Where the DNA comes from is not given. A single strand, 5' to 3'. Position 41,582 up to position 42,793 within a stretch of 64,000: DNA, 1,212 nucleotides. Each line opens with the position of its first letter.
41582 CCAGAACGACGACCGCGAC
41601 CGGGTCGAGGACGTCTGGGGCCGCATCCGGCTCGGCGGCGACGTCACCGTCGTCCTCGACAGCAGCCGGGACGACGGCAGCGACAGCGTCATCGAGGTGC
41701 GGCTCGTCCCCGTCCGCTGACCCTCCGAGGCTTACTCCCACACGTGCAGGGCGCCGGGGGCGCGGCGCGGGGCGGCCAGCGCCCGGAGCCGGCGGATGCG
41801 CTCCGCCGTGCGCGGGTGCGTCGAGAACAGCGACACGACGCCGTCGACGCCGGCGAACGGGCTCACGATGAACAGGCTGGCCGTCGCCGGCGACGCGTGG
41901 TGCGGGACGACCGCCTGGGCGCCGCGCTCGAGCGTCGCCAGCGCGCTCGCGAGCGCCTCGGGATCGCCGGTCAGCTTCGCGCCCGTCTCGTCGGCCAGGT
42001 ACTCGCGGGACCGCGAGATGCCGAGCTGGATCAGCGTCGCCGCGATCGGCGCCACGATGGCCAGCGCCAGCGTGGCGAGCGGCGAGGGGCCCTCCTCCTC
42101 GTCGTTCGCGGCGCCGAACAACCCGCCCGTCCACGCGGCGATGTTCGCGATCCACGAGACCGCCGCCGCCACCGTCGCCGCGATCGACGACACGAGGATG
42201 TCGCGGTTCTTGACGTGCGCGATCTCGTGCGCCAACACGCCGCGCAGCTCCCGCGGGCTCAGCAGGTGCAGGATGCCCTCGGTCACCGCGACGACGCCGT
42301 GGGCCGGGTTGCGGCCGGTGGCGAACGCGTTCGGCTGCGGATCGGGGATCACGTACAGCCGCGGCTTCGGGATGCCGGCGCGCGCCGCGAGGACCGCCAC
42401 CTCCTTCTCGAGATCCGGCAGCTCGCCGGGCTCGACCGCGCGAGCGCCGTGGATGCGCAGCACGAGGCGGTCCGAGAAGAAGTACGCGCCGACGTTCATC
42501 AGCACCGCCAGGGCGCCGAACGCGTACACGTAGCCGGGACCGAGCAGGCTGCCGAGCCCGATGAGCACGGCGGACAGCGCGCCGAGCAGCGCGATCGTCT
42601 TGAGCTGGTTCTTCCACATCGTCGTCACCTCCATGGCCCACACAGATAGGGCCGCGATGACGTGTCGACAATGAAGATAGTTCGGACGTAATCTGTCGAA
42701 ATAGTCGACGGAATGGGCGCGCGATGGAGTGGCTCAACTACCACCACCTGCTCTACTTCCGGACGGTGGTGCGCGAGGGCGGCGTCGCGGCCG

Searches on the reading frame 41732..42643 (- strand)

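Call 8: search_protein_families(library=pfam, proteins=[window:41732-42643:-], max_evalue=0.001)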
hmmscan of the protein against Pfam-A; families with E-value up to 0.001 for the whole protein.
window:41732-42643:- (303 aa): 1 family
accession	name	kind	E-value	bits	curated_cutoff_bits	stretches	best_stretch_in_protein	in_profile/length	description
PF01435.24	Peptidase_M48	-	2e-37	129.3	20.3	1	76-289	5-185/186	Peptidase family M48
